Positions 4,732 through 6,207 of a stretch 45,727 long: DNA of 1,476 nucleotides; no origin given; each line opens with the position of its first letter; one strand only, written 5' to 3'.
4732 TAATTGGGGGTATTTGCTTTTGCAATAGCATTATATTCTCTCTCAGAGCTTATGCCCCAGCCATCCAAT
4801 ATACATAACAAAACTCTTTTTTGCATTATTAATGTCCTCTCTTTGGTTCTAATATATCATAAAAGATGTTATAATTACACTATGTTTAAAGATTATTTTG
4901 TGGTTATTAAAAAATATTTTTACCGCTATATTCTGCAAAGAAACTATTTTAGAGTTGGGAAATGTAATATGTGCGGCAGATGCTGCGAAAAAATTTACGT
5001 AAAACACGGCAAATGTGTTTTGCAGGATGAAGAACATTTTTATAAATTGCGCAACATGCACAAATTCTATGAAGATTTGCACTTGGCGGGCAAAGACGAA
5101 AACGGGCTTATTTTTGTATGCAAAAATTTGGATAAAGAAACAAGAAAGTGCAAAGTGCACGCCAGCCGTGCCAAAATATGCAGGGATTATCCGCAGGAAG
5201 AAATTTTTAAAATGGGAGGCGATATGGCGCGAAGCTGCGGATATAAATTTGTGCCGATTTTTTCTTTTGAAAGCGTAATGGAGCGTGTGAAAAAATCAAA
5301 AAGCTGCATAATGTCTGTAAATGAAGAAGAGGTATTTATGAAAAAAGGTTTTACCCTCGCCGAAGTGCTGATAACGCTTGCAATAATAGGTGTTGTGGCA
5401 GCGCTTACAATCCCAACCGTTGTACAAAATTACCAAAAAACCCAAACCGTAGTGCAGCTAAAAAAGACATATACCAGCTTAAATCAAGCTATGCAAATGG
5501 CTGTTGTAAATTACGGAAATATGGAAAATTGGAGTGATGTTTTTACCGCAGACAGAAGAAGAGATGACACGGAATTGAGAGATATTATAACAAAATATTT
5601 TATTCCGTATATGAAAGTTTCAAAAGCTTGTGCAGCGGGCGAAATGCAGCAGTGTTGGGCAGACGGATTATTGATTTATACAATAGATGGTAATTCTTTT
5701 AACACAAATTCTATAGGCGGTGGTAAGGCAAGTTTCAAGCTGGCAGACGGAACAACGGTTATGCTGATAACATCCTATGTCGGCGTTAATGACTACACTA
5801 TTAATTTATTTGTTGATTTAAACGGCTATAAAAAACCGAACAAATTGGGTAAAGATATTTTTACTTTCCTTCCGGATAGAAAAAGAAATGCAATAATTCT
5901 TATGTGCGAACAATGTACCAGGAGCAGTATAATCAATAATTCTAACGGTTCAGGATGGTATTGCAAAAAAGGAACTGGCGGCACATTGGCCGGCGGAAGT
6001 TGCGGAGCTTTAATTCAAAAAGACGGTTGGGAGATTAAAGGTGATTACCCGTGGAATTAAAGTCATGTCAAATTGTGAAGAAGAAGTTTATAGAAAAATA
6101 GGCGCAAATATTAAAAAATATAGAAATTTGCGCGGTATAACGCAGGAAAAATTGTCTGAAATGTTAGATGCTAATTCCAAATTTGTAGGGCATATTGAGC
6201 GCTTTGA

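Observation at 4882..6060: YkgJ/FliB-family Cys-cluster protein reads in frame, without a stop codon, into a prepilin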

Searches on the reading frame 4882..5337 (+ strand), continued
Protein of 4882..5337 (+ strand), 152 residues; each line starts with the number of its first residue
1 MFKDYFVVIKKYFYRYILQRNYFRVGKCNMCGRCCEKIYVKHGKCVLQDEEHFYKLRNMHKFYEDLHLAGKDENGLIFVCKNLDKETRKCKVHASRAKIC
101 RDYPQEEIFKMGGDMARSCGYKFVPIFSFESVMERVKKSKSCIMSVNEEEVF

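Call 65: find_encoding_contigs(protein=P0335, flank=2500, max_places=2)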
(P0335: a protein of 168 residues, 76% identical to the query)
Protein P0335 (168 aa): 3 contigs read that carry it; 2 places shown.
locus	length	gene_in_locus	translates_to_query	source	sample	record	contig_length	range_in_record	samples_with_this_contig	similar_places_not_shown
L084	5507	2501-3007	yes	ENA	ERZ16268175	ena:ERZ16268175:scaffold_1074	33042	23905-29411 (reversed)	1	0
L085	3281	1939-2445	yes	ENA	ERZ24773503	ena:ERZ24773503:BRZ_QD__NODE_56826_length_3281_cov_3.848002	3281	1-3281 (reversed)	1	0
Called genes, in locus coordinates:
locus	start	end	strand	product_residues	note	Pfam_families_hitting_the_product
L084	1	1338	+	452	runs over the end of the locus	PF02470:MlaD, PF28544:Helical_needle (faint)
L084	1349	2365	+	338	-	PF02606:LpxK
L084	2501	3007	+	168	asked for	PF03692:CxxCxxCC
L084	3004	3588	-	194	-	-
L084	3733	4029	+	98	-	-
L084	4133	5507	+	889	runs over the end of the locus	-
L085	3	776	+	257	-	?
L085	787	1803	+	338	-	PF02606:LpxK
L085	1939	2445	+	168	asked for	PF03692:CxxCxxCC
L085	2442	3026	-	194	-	-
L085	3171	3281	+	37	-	?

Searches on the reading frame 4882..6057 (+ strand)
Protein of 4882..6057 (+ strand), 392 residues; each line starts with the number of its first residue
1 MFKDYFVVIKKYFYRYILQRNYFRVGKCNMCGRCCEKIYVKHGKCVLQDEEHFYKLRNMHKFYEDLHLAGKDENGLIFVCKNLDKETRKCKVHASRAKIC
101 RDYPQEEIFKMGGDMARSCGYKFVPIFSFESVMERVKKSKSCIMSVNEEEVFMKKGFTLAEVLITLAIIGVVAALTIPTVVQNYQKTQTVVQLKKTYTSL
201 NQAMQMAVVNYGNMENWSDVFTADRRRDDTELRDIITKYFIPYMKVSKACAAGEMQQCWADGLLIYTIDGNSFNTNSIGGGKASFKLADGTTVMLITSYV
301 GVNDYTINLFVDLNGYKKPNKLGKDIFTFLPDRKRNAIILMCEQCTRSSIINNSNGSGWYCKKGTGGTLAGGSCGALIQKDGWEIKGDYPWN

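Call 3: search_protein_families(library=pfam, proteins=[window:4882-6057:+], max_evalue=0.1)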
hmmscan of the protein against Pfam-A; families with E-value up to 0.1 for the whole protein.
window:4882-6057:+ (392 aa): 3 families
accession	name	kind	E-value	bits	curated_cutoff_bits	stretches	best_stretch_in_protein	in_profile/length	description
PF03692.20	CxxCxxCC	-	1.1e-07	32.9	23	1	27-108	1-74/85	Putative zinc- or iron-chelating domain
PF07963.17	N_methyl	-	4.1e-06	26.6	21.2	1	154-175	4-25/27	Prokaryotic N-terminal methylation motif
PF20318.3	DUF6613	-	0.0063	16.9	24.3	1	181-274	3-85/200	Family of unknown function (DUF6613)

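Call 4: search_protein_families(library=ncbifam, proteins=[window:4882-6057:+], max_evalue=0.1)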
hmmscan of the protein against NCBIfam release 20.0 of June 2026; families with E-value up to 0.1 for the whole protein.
window:4882-6057:+ (392 aa): 15 families
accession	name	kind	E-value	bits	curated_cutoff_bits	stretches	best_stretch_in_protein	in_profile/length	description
TIGR02532.1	IV_pilin_GFxxxE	domain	3.5e-07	29.8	16.3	1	154-176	1-23/24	prepilin-type N-terminal cleavage/methylation domain-containing protein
NF041013.1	T4P_ComGE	equivalog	3.8e-07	30.1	49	1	154-205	3-54/83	competence type IV pilus minor pilin ComGE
TIGR01710.1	typeII_sec_gspG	equivalog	9.9e-07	28.9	88.85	1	155-213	1-58/134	type II secretion system major pseudopilin GspG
NF007862.0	PRK10574.1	equivalog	1.2e-06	28.7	138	1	154-216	4-65/145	prepilin peptidase-dependent pilin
TIGR01708.2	typeII_sec_gspH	equivalog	1.2e-05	25.4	80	1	155-209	2-56/169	type II secretion system minor pseudopilin GspH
NF040999.1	pilin_ComGC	equivalog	2.6e-05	24.3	75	1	154-188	1-35/84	competence type IV pilus major pilin ComGC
NF041775.1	typeIV_PilA_Myxo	equivalog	6.9e-05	22.9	400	1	154-198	10-57/214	type IV pilin protein PilA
NF040982.1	ComGD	equivalog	9.6e-05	22.8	70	1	154-210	1-57/139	competence type IV pilus minor pilin ComGD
TIGR01707.1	gspI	equivalog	0.0022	18.5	44.35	1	156-188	1-33/101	type II secretion system minor pseudopilin GspI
TIGR02596.1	TIGR02596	subfamily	0.0026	17.8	70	1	157-209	1-53/196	Verru_Chthon cassette protein D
NF041002.1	pilin_ComGF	equivalog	0.0045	17.2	80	1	154-197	1-45/139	competence type IV pilus minor pilin ComGF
NF007848.0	PRK10557.1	equivalog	0.011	15.1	120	1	152-196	8-55/192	prepilin peptidase-dependent protein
NF007800.0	PRK10506.1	equivalog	0.013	15.3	158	1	153-201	7-51/163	prepilin peptidase-dependent protein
NF003504.0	PRK05170.2-2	equivalog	0.049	13.7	150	1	72-103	33-68/104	YcgN family cysteine cluster protein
TIGR01711.1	gspJ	equivalog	0.078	12.8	64.85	0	155-205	1-51/192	type II secretion system minor pseudopilin GspJ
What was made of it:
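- Checked: Prepilin motif: residues 154-175 hit PF07963 N_methyl and TIGR02532 (calls 3, 4).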

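Call 5: find_homologous_proteins(query=window:4882-6057:+, max_evalue=0.001)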
Query window:4882-6057:+ (392 aa): 5955 proteins with E <= 0.001 among 8000 candidates; the best 120 are listed.
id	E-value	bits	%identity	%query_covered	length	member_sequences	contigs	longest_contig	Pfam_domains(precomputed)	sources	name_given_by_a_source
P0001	1.8e-61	226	50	61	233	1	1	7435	PF07963.18,PF20318.4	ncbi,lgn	-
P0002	4.0e-61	225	50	62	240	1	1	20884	PF07963.18,PF20318.4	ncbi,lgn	-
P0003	5.1e-43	166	41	62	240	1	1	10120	PF07963.18,PF20318.4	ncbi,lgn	-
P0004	9.0e-43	165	41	61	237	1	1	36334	PF07963.18,PF20318.4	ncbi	-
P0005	5.1e-42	162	44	61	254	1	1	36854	PF07963.18,PF20318.4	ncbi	-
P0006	1.2e-41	161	42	61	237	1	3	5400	PF07963.18,PF20318.4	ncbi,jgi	jgi:prepilin-type N-terminal cleavage/methylation domain-containing protein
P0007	3.7e-41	160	43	61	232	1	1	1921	PF07963.18,PF20318.4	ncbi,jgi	jgi:prepilin-type N-terminal cleavage/methylation domain-containing protein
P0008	3.8e-41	160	43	60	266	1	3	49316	PF20318.4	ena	-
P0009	4.9e-41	159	39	65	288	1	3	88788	PF20318.4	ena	-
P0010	5.4e-41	159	39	61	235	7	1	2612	PF07963.18,PF20318.4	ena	-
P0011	6.4e-41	159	42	61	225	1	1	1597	PF07963.18,PF20318.4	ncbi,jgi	jgi:prepilin-type N-terminal cleavage/methylation domain-containing protein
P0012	1.4e-40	158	42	61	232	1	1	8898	PF07963.18,PF20318.4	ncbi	-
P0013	1.6e-40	158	42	65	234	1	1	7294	PF20318.4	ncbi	-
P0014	2.0e-40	157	42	61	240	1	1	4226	PF07963.18,PF20318.4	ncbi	-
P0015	2.5e-40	157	41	61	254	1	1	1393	PF20318.4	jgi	-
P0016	3.6e-40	156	38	61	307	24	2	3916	PF07963.18,PF20318.4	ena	-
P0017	4.0e-40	156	42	61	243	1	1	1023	PF07963.18,PF20318.4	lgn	-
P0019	6.0e-40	156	41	60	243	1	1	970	PF07963.18,PF20318.4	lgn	-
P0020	6.5e-40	156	41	61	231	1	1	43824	PF07963.18,PF20318.4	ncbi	-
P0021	7.5e-40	155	40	61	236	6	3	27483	PF07963.18,PF20318.4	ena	-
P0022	8.4e-40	155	41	61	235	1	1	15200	PF07963.18,PF20318.4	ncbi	-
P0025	1.5e-39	154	41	64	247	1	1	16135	PF07963.18,PF20318.4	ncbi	-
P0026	1.6e-39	154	40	61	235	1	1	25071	PF07963.18,PF20318.4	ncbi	-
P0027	1.6e-39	154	39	61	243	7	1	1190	PF07963.18,PF20318.4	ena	-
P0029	2.4e-39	154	42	60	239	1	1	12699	PF07963.18,PF20318.4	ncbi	-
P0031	3.2e-39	153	41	61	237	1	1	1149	PF07963.18,PF20318.4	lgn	-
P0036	5.7e-39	152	43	61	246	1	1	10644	PF07963.18,PF20318.4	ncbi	-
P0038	6.9e-39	152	41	60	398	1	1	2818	PF07963.18,PF20318.4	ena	-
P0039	7.8e-39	152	40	60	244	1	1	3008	PF07963.18,PF20318.4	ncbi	-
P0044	1.2e-38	151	42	61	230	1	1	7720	PF07963.18,PF20318.4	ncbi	-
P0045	1.2e-38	151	40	60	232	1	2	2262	PF07963.18,PF20318.4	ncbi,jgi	jgi:prepilin-type N-terminal cleavage/methylation domain-containing protein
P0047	1.5e-38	151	42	61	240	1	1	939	PF07963.18,PF20318.4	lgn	-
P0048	1.6e-38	151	38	63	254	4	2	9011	PF07963.18,PF20318.4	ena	-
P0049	1.7e-38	151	43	61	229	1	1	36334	PF07963.18,PF20318.4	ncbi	-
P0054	2.9e-38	150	44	61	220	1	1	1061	PF07963.18,PF20318.4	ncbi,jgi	jgi:prepilin-type N-terminal cleavage/methylation domain-containing protein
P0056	4.0e-38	150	40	60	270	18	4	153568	PF07963.18,PF20318.4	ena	-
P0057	5.1e-38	149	40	60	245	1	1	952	PF07963.18,PF20318.4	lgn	-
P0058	5.8e-38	149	41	61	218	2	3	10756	PF07963.18,PF20318.4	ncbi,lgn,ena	-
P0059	6.7e-38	149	41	61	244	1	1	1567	PF07963.18,PF20318.4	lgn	-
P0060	8.4e-38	149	40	61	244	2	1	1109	PF07963.18,PF20318.4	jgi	jgi:prepilin-type N-terminal cleavage/methylation domain-containing protein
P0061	1.1e-37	148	39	61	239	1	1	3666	PF07963.18,PF20318.4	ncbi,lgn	-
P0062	1.1e-37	148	39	62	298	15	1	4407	PF07963.18,PF20318.4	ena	-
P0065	1.9e-37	147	39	63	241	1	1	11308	PF07963.18,PF20318.4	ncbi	-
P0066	2.2e-37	147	40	60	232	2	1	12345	PF07963.18,PF20318.4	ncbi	-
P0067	2.4e-37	147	39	61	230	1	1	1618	PF07963.18,PF20318.4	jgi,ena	-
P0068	2.6e-37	147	39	60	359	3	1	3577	PF07963.18,PF20318.4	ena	-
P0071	3.7e-37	146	42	60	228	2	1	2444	PF07963.18,PF20318.4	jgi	jgi:prepilin-type N-terminal cleavage/methylation domain-containing protein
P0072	4.6e-37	146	41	61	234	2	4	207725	PF07963.18,PF20318.4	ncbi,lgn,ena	-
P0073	4.7e-37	146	41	62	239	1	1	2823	PF07963.18,PF20318.4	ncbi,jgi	jgi:prepilin-type N-terminal cleavage/methylation domain-containing protein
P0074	5.0e-37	146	40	61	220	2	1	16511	PF07963.18,PF20318.4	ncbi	-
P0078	7.5e-37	145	40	61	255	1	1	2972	PF07963.18,PF20318.4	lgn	-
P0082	1.4e-36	145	38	61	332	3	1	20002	PF07963.18,PF20318.4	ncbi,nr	ncbi:MAG: type II secretion system protein, partial [Candidatus Gastranaerophilaceae bacterium]|nr:t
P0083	2.1e-36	144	42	61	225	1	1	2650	PF07963.18,PF20318.4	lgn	-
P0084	2.2e-36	144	41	60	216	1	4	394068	PF07963.18,PF20318.4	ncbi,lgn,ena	-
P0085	2.7e-36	144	39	61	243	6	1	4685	PF07963.18,PF20318.4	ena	-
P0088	3.3e-36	143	42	61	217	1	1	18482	PF07963.18,PF20318.4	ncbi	-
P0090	3.6e-36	143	39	61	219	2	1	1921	PF07963.18,PF20318.4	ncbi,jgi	jgi:prepilin-type N-terminal cleavage/methylation domain-containing protein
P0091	3.6e-36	143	40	62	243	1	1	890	PF07963.18,PF20318.4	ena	-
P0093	4.3e-36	143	40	61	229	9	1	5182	PF07963.18,PF20318.4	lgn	-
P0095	4.8e-36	143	39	60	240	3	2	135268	PF07963.18,PF20318.4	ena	-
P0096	5.8e-36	143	40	61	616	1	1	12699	PF07963.18,PF20318.4,PF01061.30,PF12698.14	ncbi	-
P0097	5.9e-36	143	39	61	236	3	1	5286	PF07963.18,PF20318.4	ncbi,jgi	jgi:prepilin-type N-terminal cleavage/methylation domain-containing protein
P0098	6.2e-36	142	40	61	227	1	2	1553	PF07963.18,PF20318.4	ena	-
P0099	6.8e-36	142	37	61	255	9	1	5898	PF07963.18,PF20318.4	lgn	-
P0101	8.0e-36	142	40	61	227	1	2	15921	PF07963.18,PF20318.4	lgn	-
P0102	8.2e-36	142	39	61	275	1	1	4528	PF07963.18,PF20318.4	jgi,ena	-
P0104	8.4e-36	142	36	60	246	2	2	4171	PF07963.18,PF20318.4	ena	-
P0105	9.3e-36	142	38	60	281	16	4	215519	PF07963.18,PF20318.4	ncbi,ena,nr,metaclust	ncbi:general secretion pathway protein G [Clostridium sp. CAG:768]|nr:general secretion pathway prot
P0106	1.1e-35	142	41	61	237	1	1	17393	PF07963.18,PF20318.4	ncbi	-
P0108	1.1e-35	142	40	61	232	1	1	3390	PF07963.18,PF20318.4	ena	-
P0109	1.2e-35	142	41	60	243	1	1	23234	PF07963.18,PF20318.4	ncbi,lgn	-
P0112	1.3e-35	141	38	60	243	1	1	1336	PF07963.18,PF20318.4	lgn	-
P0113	1.3e-35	141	40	61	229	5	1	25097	PF07963.18,PF20318.4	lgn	-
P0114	1.5e-35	141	37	65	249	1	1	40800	PF07963.18,PF20318.4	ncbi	-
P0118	1.6e-35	141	38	60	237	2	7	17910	PF07963.18,PF20318.4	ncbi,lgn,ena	-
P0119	1.6e-35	141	39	61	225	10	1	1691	PF07963.18,PF20318.4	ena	-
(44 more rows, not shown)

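Call 19: find_encoding_contigs(protein=P0002, flank=4000, max_places=3)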
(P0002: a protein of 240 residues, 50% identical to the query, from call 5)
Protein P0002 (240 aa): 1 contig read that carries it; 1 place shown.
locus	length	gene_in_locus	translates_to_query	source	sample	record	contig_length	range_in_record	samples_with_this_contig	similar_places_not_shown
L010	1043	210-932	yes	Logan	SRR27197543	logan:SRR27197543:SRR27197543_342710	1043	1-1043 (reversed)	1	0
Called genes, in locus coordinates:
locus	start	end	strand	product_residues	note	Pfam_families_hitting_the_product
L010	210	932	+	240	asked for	PF07963:N_methyl (weak), PF20318:DUF6613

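Call 20: find_encoding_contigs(protein=P0001, flank=4000, max_places=3)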
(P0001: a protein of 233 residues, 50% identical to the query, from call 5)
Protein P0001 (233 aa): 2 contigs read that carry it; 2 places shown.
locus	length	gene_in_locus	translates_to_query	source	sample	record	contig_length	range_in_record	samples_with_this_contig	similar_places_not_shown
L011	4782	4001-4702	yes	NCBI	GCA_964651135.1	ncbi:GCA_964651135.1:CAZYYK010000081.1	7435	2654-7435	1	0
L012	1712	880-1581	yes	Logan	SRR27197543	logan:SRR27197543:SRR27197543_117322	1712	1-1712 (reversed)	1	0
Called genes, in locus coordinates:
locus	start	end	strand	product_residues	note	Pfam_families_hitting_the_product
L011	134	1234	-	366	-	-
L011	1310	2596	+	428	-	PF00072:Response_reg (weak)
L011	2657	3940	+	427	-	PF01773:Nucleos_tra2_N, PF07670:Gate, PF07662:Nucleos_tra2_C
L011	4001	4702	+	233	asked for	PF07963:N_methyl (weak), PF20318:DUF6613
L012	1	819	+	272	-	?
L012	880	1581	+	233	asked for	PF07963:N_methyl (weak), PF20318:DUF6613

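Call 39: list_cluster_members(proteins=[window:4882-6057:+, window:4783-6057:+, window:5338-6057:+, window:5311-6057:+, window:4735-6057:+, window:6480-6851:-, window:6065-6280:+])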
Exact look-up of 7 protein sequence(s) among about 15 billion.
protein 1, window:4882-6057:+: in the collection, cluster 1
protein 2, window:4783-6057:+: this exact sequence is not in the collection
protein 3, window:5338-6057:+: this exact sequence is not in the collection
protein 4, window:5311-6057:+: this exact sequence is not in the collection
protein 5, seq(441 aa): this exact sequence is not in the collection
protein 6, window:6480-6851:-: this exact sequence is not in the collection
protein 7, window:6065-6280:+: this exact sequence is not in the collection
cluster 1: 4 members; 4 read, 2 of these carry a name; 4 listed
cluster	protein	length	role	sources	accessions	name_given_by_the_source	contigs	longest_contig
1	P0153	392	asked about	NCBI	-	-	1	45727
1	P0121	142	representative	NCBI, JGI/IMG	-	hypothetical protein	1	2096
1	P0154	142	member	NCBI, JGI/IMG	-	Fe-S-cluster containining protein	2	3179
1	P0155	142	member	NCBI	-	-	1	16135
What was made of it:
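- Checked: That product is on one contig only, 45,727 bp long, the same length as the window (call 39).
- The product is on one contig only (call 39).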

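Call 40: find_encoding_contigs(protein=window:4882-6057:+, flank=1000, max_places=4)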
Protein window:4882-6057:+ (392 aa): no gene with exactly this product is on record in the collection.

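Call 41: find_encoding_contigs(protein=P0154, flank=4000, max_places=4)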
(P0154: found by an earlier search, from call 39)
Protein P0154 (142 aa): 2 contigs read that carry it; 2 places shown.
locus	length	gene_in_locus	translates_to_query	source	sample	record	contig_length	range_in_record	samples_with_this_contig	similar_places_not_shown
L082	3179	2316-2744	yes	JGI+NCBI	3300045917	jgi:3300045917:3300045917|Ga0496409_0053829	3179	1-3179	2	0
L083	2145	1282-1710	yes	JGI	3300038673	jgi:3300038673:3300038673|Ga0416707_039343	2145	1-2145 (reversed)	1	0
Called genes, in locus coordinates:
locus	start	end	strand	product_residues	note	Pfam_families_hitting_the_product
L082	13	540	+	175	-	PF13365:Trypsin_2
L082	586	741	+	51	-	-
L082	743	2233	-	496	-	PF01676:Metalloenzyme, PF06415:iPGM_N, PF01663:Phosphodiest, PF00884:Sulfatase (weak)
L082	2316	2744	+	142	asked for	PF03692:CxxCxxCC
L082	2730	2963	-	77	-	PF13560:HTH_31, PF12844:HTH_19, PF01381:HTH_3, PF13443:HTH_26 (weak)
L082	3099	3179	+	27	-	?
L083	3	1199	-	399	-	?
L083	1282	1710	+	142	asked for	PF03692:CxxCxxCC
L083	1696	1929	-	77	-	PF13560:HTH_31, PF12844:HTH_19, PF01381:HTH_3, PF13443:HTH_26 (weak)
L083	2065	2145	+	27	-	?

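Call 55: find_encoding_contigs(protein=P0096, flank=2500, max_places=2)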
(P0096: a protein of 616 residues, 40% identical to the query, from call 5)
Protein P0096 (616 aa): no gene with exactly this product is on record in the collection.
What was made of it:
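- Tried and rejected: Neither is on record (calls 40, 55), so the source assembly and the P0096 junction could not be inspected at DNA level.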

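Call 58: search_protein_representatives(protein=window:4882-6057:+)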
Query: 392 residues. Proteins with E-value up to 0.001 (for the whole library): 15540; up to 1e-10: 7198; up to 1e-30: 160. The best 150 are listed.
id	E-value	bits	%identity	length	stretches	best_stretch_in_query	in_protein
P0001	5.8e-62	226.4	56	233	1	153-391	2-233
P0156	1.8e-50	188.6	47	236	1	153-391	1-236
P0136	3.1e-48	181.2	60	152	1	6-139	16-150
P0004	2.9e-43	164.9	43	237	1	154-391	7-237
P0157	8.2e-43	163.4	40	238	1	153-388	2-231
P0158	4.0e-42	161.1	40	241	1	151-392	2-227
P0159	5.4e-41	157.4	52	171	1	6-138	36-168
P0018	1.5e-40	155.9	44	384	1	149-391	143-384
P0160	3.1e-40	154.9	42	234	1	154-391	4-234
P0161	9.6e-40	153.3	41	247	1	152-391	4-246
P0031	1.0e-39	153.2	47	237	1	153-391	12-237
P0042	3.4e-39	151.5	48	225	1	156-392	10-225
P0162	4.8e-39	151.0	41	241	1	155-391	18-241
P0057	1.6e-38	149.2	42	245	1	154-391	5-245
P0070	8.5e-38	146.9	48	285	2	152-335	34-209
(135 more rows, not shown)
